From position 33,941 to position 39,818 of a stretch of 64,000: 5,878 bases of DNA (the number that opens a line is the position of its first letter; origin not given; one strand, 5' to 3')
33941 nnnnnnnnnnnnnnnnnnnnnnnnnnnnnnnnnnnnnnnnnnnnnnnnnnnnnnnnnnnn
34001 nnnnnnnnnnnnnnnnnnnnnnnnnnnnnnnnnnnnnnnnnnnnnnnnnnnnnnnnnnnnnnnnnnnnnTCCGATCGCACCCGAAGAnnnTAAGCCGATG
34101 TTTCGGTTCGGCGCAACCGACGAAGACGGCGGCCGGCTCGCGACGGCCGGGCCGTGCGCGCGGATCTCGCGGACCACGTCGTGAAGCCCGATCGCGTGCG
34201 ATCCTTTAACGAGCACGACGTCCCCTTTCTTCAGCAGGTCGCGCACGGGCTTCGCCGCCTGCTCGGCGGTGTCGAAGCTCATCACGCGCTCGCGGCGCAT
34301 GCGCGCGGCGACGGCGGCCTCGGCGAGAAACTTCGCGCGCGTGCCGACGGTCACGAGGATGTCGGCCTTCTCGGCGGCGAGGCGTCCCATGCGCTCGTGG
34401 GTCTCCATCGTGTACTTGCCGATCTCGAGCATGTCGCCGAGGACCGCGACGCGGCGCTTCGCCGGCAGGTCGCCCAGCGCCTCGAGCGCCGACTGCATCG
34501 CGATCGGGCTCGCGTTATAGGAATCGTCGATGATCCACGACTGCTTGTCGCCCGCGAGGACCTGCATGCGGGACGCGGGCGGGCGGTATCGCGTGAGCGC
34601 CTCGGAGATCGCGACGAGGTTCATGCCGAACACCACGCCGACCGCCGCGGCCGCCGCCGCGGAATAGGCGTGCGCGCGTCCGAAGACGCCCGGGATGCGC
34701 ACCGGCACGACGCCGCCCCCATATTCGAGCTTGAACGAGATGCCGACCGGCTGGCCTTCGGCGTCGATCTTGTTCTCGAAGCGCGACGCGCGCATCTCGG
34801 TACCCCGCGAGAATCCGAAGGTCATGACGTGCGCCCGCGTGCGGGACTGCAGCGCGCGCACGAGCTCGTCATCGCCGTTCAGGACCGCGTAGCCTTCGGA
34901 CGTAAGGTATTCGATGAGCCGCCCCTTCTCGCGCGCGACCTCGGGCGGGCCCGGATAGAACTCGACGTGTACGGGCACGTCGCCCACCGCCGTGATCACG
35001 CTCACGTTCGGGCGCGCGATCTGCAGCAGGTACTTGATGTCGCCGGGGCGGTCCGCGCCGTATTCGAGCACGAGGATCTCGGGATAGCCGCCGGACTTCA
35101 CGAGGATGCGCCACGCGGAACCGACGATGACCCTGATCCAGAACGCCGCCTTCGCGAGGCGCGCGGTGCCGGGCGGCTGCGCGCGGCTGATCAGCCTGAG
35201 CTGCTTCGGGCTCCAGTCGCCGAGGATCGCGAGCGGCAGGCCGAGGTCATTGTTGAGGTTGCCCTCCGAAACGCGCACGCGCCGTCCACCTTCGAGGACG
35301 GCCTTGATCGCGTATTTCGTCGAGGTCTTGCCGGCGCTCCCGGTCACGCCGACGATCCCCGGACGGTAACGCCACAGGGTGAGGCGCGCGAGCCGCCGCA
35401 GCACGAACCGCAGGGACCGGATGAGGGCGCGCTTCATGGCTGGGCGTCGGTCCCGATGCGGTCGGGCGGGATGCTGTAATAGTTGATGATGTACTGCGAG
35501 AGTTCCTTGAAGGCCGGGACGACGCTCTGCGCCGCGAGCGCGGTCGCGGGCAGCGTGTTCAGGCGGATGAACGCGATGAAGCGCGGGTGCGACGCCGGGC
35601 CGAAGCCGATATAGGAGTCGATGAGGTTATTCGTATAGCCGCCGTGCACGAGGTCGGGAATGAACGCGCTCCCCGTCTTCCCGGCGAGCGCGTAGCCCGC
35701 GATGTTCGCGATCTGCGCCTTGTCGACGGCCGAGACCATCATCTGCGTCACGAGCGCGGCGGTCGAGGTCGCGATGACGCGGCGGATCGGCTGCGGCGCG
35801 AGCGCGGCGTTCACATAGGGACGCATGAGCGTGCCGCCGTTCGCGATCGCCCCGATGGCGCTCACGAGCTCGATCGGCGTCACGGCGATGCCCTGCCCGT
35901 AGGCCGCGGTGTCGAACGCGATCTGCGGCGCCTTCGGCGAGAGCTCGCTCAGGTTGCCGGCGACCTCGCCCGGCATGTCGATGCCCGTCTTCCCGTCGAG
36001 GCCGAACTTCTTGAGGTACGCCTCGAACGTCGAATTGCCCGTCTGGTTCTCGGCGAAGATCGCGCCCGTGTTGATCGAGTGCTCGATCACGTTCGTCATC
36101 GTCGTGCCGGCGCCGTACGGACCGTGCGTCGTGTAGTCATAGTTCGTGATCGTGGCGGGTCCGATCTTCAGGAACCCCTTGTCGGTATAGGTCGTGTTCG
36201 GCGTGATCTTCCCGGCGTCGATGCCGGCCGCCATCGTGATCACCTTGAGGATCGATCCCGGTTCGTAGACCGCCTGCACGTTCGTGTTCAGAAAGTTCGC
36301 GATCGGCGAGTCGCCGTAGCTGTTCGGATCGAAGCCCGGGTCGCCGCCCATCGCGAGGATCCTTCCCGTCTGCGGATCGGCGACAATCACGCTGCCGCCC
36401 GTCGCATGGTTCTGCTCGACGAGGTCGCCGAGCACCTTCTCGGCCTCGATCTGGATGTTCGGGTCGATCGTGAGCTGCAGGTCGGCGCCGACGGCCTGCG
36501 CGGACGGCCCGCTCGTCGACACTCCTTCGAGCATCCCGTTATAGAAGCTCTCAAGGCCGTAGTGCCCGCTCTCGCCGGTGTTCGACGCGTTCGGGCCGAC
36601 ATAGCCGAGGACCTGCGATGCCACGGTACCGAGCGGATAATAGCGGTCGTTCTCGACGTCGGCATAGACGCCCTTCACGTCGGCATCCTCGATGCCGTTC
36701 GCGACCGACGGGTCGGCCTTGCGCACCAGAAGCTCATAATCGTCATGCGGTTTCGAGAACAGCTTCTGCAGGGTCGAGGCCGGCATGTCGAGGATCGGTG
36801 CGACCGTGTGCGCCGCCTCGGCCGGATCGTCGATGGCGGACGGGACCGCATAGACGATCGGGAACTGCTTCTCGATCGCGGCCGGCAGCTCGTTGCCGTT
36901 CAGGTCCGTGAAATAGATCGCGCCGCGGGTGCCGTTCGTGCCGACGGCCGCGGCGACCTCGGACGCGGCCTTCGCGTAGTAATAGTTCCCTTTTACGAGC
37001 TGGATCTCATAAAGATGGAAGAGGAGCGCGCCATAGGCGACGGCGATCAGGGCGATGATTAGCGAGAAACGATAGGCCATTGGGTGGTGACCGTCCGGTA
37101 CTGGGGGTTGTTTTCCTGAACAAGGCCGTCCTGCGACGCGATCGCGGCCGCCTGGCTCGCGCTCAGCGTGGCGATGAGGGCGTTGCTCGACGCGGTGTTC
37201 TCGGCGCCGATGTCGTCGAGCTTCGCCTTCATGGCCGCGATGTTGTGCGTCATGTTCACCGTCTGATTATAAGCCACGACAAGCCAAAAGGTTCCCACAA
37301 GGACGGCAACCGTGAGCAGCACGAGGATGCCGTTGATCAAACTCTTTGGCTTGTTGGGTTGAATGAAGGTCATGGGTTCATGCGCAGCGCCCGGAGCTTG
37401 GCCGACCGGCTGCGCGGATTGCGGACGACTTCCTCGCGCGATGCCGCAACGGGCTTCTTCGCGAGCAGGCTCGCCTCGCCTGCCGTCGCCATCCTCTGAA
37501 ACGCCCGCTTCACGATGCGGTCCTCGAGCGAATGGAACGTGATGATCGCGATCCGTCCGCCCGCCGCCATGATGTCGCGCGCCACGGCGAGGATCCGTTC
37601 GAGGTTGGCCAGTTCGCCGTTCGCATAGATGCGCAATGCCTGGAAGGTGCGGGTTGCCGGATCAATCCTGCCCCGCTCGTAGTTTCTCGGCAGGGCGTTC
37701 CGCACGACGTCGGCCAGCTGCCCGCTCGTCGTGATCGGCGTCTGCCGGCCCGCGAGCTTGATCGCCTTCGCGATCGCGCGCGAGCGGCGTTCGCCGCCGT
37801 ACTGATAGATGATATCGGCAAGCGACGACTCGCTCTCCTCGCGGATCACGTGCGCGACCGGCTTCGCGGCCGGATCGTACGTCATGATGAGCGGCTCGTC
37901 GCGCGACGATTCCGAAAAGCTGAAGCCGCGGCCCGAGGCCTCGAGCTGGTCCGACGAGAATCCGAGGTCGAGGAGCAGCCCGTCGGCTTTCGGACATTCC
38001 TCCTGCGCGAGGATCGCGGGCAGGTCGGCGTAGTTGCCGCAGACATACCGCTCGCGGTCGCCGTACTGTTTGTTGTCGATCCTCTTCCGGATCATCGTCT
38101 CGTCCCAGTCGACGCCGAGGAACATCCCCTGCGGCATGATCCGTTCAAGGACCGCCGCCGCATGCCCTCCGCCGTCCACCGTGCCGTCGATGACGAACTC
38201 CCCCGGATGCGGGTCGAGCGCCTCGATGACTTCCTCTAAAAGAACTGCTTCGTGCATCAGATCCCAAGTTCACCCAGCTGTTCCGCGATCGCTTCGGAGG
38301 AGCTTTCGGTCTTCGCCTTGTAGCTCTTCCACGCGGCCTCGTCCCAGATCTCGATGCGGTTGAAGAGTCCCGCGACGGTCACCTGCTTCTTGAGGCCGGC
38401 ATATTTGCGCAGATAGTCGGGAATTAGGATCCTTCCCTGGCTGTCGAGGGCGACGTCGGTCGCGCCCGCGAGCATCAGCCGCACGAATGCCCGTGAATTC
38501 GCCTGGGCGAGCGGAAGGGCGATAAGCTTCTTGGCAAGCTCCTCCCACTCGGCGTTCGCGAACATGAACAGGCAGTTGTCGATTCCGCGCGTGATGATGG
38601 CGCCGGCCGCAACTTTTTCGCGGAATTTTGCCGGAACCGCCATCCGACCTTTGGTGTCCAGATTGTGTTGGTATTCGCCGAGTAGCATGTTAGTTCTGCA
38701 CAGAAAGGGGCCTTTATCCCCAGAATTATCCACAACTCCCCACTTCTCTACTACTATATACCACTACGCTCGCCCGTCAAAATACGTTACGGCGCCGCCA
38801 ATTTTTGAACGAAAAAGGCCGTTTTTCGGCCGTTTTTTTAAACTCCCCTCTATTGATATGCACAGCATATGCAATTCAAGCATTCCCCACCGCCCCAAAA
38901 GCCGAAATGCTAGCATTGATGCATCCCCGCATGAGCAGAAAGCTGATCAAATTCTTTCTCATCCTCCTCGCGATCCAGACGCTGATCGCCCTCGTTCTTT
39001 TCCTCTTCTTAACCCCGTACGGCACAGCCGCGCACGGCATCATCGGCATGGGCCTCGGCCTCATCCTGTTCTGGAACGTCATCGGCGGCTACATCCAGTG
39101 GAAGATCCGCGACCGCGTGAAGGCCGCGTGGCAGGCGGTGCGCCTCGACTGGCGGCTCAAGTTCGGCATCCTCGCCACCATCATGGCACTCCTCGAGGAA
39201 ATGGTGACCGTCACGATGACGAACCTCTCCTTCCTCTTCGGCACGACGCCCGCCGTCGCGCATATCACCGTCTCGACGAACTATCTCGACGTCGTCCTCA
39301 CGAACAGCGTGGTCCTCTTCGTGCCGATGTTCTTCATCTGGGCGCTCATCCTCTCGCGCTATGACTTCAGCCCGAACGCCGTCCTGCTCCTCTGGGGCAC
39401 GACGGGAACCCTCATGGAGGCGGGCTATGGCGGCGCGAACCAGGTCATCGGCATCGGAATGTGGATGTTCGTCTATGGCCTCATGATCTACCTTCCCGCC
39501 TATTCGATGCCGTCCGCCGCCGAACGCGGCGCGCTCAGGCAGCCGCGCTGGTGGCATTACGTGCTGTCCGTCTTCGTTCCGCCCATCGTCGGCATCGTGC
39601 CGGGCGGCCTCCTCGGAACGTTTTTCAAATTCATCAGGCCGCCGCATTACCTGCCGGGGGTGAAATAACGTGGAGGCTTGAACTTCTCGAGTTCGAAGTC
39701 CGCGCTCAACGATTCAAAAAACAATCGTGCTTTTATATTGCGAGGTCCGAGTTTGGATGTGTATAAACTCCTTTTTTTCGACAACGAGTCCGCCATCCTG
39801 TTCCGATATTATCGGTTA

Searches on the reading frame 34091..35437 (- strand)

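Call 12: search_protein_families(library=pfam, proteins=[window:34091-35437:-], max_evalue=0.001)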
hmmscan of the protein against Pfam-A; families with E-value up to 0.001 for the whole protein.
window:34091-35437:- (449 aa): 2 families
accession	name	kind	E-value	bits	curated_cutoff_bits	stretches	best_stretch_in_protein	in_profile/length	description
PF08245.18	Mur_ligase_M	-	2.1e-23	83.8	24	2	120-266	58-199/200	Mur ligase middle domain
PF02875.26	Mur_ligase_C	-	1.3e-22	81.4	28.4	1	290-414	2-127/127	Mur ligase, glutamate ligase domain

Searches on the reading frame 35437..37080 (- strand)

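Call 12: search_protein_families(library=pfam, proteins=[window:35437-37080:-], max_evalue=0.001)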
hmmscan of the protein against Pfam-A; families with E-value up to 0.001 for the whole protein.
window:35437-37080:- (548 aa): 2 families
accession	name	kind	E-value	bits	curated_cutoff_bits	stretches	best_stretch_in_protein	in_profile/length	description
PF00905.27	Transpeptidase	-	1e-61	209.2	22.1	1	229-511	1-282/299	Penicillin binding protein transpeptidase domain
PF03717.20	PBP_dimer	-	1.4e-08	35.8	24.4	1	49-187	3-161/180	Penicillin-binding Protein dimerisation domain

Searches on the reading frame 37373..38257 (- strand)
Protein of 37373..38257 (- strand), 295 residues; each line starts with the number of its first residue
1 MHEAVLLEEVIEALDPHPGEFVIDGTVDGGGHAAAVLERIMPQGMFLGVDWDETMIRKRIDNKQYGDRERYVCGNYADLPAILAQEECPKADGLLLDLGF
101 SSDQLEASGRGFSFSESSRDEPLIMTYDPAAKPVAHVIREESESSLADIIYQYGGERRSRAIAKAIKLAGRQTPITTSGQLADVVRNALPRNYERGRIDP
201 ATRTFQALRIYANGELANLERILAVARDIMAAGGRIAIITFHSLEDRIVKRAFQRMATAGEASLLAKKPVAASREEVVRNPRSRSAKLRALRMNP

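Call 12: search_protein_families(library=pfam, proteins=[window:37373-38257:-], max_evalue=0.001)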
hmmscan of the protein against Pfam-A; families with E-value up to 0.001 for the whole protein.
window:37373-38257:- (295 aa): 1 family
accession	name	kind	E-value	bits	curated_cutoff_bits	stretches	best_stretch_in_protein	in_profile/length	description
PF01795.25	Methyltransf_5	-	1.9e-78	264.5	27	1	2-292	4-307/309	MraW methylase family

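Call 22: find_related_loci(query=window:37373-38257:-, collection=genome_contigs, flank=10000)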
Query window:37373-38257:- (295 aa) in genome_contigs; peptide patterns used: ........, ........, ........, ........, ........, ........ (x = any residue, [..] = any of these).
91 stretches matched a pattern; 6 encode a relative of the query (tblastn E <= 1e-3); 6 distinct loci.
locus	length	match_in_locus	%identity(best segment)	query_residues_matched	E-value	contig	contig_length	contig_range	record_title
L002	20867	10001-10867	70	2-290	3e-132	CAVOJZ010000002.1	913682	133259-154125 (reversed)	MAG: uncultured bacterium isolate MFD00082.bin.1.43 genome assembly, contig: contig_7304, whole genome shotgun sequence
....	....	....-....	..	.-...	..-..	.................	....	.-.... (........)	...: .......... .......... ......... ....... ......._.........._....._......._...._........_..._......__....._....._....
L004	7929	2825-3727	41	2-289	5e-55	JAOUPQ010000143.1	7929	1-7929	MAG: Nitrospinota bacterium isolate 8_1_Oct_SF_Bin59 8_1_Oct_SF_Bin59_scaffold_8965_c1, whole genome shotgun sequence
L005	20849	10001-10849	39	1-289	3e-51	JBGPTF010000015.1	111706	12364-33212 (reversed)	MAG: Terriglobia bacterium isolate OBJ1_062018_110_76 k141_2307459_length_111706_cov_44.9826, whole genome shotgun seque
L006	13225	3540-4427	38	2-291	6e-49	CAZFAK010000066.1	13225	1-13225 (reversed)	MAG TPA_asm: uncultured Spirochaetia bacterium isolate binchicken_co13_400 genome assembly, contig: NODE_7219_length_132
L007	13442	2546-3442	38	2-289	5e-47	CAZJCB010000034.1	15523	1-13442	MAG TPA_asm: uncultured Christensenella sp. isolate SRP263991_co4_165 genome assembly, contig: NODE_5603_length_15523_co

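Call 57: find_homologous_proteins(query=window:37373-38257:-, max_evalue=1e-60)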
Query window:37373-38257:- (295 aa): 1567 proteins with E <= 1e-60 among 8000 candidates; the best 120 are listed.
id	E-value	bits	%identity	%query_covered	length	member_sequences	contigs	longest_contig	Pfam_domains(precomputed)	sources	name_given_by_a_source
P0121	2.0e-188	643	100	100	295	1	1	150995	PF01795.26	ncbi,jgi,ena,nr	ncbi:MAG TPA: 16S rRNA (cytosine(1402)-N(4))-methyltransferase RsmH [Candidatus Paceibacterota bacte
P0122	2.2e-134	465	70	98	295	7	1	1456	PF01795.26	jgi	jgi:16S rRNA (cytosine1402-N4)-methyltransferase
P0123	2.3e-134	465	70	99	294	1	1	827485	PF01795.26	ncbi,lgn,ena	-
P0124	3.1e-133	462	73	100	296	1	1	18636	PF01795.26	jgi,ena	-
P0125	1.2e-131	456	71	98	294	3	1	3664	PF01795.26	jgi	-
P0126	1.8e-131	456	70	98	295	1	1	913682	PF01795.26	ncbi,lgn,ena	-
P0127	4.4e-131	454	74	94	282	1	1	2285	PF01795.26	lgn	-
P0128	8.8e-127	440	68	98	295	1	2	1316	PF01795.26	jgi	jgi:16S rRNA (cytosine1402-N4)-methyltransferase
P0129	1.9e-124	433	67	100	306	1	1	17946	PF01795.26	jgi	jgi:16S rRNA (cytosine1402-N4)-methyltransferase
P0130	3.9e-123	428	72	91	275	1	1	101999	PF01795.26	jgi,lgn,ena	-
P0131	5.0e-121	422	67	98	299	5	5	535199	PF01795.26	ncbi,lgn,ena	ncbi:MAG: 16S rRNA (cytosine(1402)-N(4))-methyltransferase RsmH [Minisyncoccia bacterium]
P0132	1.7e-120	420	67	98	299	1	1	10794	PF01795.26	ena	-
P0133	4.2e-120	418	66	98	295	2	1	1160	PF01795.26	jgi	-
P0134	6.2e-120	418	65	98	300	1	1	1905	PF01795.26,PF13649.13,PF01209.25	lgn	-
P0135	1.4e-119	417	66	99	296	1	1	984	PF01795.26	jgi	jgi:16S rRNA (cytosine1402-N4)-methyltransferase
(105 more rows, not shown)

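Call 58: find_encoding_contigs(protein=P0124, flank=7000, max_places=1)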
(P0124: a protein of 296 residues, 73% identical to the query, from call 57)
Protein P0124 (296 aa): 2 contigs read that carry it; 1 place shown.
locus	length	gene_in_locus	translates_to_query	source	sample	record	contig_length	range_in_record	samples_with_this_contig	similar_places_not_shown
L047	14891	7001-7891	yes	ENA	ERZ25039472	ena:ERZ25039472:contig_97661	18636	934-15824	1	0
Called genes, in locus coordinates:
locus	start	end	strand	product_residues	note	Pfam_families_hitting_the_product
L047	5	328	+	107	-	-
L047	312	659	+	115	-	PF08241:Methyltransf_11, PF13649:Methyltransf_25 (weak)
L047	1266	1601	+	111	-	PF28492:Beta_helix_4 (weak)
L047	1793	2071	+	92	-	-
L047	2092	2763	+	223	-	-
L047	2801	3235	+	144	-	-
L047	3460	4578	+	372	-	PF25523:Ig_RIMBP2 (faint), PF19077:Big_13 (faint), PF00041:fn3, PF18370:RGI_lyase (weak), PF00041:fn3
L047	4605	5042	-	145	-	-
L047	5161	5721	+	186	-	PF00466:Ribosomal_L10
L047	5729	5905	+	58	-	PF16320:Ribosomal_L12_N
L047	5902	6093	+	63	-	PF00542:Ribosomal_L12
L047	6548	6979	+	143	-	PF02381:MraZ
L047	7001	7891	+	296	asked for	PF01795:Methyltransf_5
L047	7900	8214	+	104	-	-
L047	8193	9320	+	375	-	PF03717:PBP_dimer, PF00905:Transpeptidase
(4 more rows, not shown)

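Call 59: find_encoding_contigs(protein=P0123, flank=7000, max_places=1)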
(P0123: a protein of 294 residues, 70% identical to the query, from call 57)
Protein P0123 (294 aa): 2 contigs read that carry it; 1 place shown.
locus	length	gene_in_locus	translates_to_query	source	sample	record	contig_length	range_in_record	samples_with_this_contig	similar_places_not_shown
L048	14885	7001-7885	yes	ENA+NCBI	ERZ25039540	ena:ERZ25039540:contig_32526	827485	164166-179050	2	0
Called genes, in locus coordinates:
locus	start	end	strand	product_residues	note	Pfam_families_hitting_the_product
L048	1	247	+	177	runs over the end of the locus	-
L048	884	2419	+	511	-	PF16893:fn3_2 (faint), PF25523:Ig_RIMBP2 (faint), PF18370:RGI_lyase (faint), PF00041:fn3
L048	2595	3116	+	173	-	PF00466:Ribosomal_L10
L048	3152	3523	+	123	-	PF16320:Ribosomal_L12_N, PF00542:Ribosomal_L12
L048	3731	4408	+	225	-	PF03372:Exo_endo_phos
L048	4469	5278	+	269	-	PF12762:DDE_Tnp_IS1595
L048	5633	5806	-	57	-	-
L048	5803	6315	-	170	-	-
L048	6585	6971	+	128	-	PF02381:MraZ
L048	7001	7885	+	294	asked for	PF01795:Methyltransf_5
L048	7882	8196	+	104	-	-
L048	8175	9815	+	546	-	PF03717:PBP_dimer, PF00905:Transpeptidase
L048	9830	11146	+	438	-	PF08245:Mur_ligase_M, PF02875:Mur_ligase_C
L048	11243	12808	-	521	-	PF13231:PMT_2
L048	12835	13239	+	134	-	-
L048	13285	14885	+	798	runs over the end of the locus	PF26449:DUF8128, PF01935:DUF87, PF02534:T4SS-DNA_transf (weak), PF10412:TrwB_AAD_bind (weak), PF12696:TraG-D_C (faint)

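Call 60: find_encoding_contigs(protein=P0130, flank=7000, max_places=1)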
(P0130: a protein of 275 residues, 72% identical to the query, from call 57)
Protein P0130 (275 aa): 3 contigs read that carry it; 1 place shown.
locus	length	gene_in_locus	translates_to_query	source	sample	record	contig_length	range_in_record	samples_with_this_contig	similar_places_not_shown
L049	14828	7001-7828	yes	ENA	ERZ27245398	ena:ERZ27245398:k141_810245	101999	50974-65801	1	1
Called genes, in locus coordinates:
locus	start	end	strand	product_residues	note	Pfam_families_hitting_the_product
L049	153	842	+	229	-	-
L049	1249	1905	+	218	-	-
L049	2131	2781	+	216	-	PF05148:Methyltransf_8 (weak), PF01209:Ubie_methyltran, PF05175:MTS, PF13489:Methyltransf_23, PF13847:Methyltransf_31, PF08241:Methyltransf_11, PF08242:Methyltransf_12, PF13649:Methyltransf_25, +3 more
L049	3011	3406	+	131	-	-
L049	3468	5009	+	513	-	PF25523:Ig_RIMBP2 (faint), PF17957:Big_7 (faint), PF18370:RGI_lyase (faint), PF00041:fn3, PF01471:PG_binding_1 (weak)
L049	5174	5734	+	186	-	PF00466:Ribosomal_L10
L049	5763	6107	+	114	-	PF16320:Ribosomal_L12_N, PF00542:Ribosomal_L12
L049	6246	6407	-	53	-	-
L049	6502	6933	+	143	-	PF02381:MraZ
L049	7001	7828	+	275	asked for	PF01795:Methyltransf_5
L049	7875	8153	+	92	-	-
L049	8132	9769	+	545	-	PF03717:PBP_dimer, PF00905:Transpeptidase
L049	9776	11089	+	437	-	PF08245:Mur_ligase_M, PF02875:Mur_ligase_C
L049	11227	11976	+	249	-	PF00121:TIM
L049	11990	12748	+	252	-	PF04402:SIMPL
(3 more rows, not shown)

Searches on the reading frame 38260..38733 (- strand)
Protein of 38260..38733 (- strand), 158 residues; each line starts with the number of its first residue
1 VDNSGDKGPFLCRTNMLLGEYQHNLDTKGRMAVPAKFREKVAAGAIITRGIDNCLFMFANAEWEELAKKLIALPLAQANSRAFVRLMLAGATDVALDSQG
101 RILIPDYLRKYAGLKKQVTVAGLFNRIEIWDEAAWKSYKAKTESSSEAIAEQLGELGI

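Call 12: search_protein_families(library=pfam, proteins=[window:38260-38733:-], max_evalue=0.001)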
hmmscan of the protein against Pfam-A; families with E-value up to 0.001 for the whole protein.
window:38260-38733:- (158 aa): 1 family
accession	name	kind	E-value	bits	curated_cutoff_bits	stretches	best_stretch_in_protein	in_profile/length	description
PF02381.23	MraZ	-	2.9e-43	146.2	23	2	87-152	1-67/72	MraZ protein, putative antitoxin-like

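Call 13: search_protein_families(library=padloc, proteins=[window:38260-38733:-], max_evalue=0.001)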
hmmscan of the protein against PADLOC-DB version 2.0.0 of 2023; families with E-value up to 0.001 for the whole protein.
window:38260-38733:- (158 aa): 0 families

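Call 55: find_encoding_contigs(protein=window:38260-38691:-, flank=8000, max_places=8)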
Protein window:38260-38691:- (144 aa): no gene with exactly this product is on record in the collection.

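Call 56: find_encoding_contigs(protein=window:38260-38688:-, flank=8000, max_places=8)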
Protein window:38260-38688:- (143 aa): 1 contig read that carries it; 1 place shown.
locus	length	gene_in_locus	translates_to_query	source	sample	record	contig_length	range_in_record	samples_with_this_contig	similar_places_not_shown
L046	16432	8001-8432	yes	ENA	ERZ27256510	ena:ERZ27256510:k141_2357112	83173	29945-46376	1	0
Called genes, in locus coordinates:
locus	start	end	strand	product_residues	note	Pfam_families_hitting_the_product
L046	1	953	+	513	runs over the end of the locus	PF00232:Glyco_hydro_1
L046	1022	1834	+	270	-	PF08032:SpoU_sub_bind, PF00588:SpoU_methylase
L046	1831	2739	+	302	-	PF10672:Methyltrans_SAM, PF03602:Cons_hypoth95 (weak)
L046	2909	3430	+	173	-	PF00466:Ribosomal_L10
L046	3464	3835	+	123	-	PF16320:Ribosomal_L12_N, PF00542:Ribosomal_L12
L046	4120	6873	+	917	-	PF20464:MmeI_N, PF20465:MmeI_hel, PF20473:MmeI_Mtase, PF07669:Eco57I (weak), PF20466:MmeI_TRD, PF20467:MmeI_C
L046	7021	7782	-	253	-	-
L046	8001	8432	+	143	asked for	PF02381:MraZ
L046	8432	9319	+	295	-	PF01795:Methyltransf_5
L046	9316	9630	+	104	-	-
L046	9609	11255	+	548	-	PF03717:PBP_dimer, PF00905:Transpeptidase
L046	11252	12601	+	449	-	PF08245:Mur_ligase_M, PF02875:Mur_ligase_C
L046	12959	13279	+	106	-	-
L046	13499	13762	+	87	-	-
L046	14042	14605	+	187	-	-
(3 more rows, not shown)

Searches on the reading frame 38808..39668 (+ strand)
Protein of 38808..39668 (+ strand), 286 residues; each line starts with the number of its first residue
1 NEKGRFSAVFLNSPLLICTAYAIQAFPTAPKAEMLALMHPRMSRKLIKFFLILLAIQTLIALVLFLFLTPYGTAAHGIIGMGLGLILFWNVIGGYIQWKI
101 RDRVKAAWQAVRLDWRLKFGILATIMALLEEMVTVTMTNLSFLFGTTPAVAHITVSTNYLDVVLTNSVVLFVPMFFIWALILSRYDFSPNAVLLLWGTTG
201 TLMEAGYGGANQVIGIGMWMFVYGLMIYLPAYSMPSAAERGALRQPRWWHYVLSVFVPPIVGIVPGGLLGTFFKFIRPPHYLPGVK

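Call 13: search_protein_families(library=padloc, proteins=[window:38808-39668:+], max_evalue=0.001)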
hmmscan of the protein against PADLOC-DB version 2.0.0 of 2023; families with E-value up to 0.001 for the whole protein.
window:38808-39668:+ (286 aa): 0 families

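Call 32: find_related_loci(query=window:38907-39665:+, collection=metagenome_contigs, flank=7000)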
Query window:38907-39665:+ (253 aa) in metagenome_contigs; peptide patterns used: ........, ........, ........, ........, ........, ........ (x = any residue, [..] = any of these).
80 stretches matched a pattern; 29 encode a relative of the query (tblastn E <= 1e-3); 29 distinct loci.
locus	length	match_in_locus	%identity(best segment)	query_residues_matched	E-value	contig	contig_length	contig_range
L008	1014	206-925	54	6-251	2e-88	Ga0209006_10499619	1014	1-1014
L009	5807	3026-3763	52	9-253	5e-76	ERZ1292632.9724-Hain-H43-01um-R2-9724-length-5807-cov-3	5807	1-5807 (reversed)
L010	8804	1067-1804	52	9-253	5e-76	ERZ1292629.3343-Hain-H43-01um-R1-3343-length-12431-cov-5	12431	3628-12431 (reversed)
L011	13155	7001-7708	50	9-251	1e-71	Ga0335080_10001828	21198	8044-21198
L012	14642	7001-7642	50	10-225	1e-64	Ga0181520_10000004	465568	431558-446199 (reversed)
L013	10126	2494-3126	50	13-225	1e-63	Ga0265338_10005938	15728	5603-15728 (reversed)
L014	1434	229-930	44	10-245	7e-66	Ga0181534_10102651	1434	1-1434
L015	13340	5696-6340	47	9-225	8e-62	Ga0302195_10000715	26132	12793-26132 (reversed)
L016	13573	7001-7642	47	10-225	1e-61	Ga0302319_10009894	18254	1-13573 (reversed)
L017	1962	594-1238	47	9-225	2e-63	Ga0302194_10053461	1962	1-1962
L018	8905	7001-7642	47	10-225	9e-62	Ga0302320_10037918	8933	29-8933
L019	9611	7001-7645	47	9-225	8e-62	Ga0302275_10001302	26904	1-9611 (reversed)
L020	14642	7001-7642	47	10-225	2e-61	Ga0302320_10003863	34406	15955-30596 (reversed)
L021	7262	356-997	47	10-225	2e-61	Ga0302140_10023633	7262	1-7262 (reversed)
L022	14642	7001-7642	47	10-225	2e-61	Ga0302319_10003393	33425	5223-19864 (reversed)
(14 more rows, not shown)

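Call 52: search_protein_families(library=pfam, proteins=[window:38907-39665:+], max_evalue=0.01)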
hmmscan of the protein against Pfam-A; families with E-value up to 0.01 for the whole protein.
window:38907-39665:+ (253 aa): 0 families

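Call 74: search_protein_families(library=phrogs, proteins=[window:38907-39665:+], max_evalue=0.01)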
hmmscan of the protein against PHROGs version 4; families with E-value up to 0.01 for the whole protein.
window:38907-39665:+ (253 aa): 0 families
